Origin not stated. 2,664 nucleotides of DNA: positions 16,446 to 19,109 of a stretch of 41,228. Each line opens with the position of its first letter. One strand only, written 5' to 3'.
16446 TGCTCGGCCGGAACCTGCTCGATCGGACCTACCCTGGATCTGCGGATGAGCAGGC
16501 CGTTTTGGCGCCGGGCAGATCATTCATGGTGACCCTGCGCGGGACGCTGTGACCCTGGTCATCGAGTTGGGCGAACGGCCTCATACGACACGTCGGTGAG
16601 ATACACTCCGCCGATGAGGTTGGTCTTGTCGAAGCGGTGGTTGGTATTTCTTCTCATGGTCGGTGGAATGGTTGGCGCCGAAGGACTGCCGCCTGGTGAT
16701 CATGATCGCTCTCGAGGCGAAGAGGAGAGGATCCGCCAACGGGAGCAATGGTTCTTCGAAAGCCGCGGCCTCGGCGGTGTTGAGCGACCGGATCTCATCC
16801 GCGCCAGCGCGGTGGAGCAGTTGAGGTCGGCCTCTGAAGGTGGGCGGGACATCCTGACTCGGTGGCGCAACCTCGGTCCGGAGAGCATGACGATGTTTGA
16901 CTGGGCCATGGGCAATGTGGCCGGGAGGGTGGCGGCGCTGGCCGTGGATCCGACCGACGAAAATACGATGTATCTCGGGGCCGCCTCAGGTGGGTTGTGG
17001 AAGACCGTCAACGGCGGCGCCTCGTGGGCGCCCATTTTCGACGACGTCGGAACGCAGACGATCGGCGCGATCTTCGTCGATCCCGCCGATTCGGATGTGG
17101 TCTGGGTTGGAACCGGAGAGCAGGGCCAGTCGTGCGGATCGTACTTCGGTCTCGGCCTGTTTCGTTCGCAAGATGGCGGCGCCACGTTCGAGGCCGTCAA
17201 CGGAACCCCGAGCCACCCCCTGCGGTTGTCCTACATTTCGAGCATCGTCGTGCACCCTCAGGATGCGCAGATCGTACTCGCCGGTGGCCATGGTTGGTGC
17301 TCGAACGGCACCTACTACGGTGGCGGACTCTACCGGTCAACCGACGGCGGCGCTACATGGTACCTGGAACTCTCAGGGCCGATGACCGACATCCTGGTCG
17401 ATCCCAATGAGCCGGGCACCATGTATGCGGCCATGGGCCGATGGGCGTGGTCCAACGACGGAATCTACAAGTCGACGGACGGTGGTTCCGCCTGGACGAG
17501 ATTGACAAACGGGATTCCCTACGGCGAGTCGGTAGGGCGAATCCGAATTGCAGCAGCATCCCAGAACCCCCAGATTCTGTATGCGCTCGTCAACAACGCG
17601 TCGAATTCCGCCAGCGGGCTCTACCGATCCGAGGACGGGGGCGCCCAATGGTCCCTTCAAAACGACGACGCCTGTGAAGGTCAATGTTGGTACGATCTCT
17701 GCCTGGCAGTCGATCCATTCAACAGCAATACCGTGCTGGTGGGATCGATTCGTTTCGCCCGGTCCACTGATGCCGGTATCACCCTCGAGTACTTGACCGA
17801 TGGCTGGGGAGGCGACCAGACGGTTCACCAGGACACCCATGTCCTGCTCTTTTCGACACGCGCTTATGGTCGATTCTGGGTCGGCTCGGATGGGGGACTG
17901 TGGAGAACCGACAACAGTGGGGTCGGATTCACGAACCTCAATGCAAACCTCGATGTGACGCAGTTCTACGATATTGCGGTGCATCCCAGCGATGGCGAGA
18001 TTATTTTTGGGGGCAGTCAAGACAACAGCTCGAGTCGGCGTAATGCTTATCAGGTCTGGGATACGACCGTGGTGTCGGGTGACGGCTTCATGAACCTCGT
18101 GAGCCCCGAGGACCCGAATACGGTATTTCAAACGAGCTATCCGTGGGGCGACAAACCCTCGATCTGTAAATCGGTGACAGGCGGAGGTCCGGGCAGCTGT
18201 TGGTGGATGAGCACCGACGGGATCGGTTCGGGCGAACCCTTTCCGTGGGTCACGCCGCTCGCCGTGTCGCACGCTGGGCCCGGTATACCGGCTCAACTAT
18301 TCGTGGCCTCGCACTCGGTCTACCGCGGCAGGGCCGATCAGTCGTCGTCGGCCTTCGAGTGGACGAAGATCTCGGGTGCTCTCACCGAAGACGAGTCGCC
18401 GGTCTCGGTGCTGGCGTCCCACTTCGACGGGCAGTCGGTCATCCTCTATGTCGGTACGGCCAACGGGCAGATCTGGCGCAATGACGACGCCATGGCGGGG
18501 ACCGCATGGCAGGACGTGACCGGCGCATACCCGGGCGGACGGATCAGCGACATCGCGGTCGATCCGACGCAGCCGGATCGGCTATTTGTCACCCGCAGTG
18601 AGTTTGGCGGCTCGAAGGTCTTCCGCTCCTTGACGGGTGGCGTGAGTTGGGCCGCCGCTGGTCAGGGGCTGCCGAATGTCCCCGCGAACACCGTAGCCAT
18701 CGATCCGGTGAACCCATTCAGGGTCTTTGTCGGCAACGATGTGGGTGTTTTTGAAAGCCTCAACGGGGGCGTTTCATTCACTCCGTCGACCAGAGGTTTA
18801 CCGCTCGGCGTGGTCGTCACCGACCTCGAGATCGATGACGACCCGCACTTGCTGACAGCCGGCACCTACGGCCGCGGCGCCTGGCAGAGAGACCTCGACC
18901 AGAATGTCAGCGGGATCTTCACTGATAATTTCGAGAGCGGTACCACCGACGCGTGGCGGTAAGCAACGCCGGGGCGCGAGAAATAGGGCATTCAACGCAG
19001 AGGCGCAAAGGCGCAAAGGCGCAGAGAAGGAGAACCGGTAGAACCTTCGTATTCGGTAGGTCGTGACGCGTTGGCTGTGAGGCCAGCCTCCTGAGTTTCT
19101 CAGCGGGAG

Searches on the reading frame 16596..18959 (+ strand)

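Call 10: search_protein_families(library=pfam, proteins=[window:16596-18959:+], max_evalue=0.001)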
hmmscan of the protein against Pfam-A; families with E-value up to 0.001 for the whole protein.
window:16596-18959:+ (788 aa): 2 families
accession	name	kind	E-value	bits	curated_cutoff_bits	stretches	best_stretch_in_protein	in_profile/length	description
PF15902.12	Sortilin-Vps10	-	3.7e-17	62.7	33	2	245-366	3-121/446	Sortilin, neurotensin receptor 3,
PF02012.26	BNR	-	1.7e-05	24.6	27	0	246-256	1-11/12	BNR/Asp-box repeat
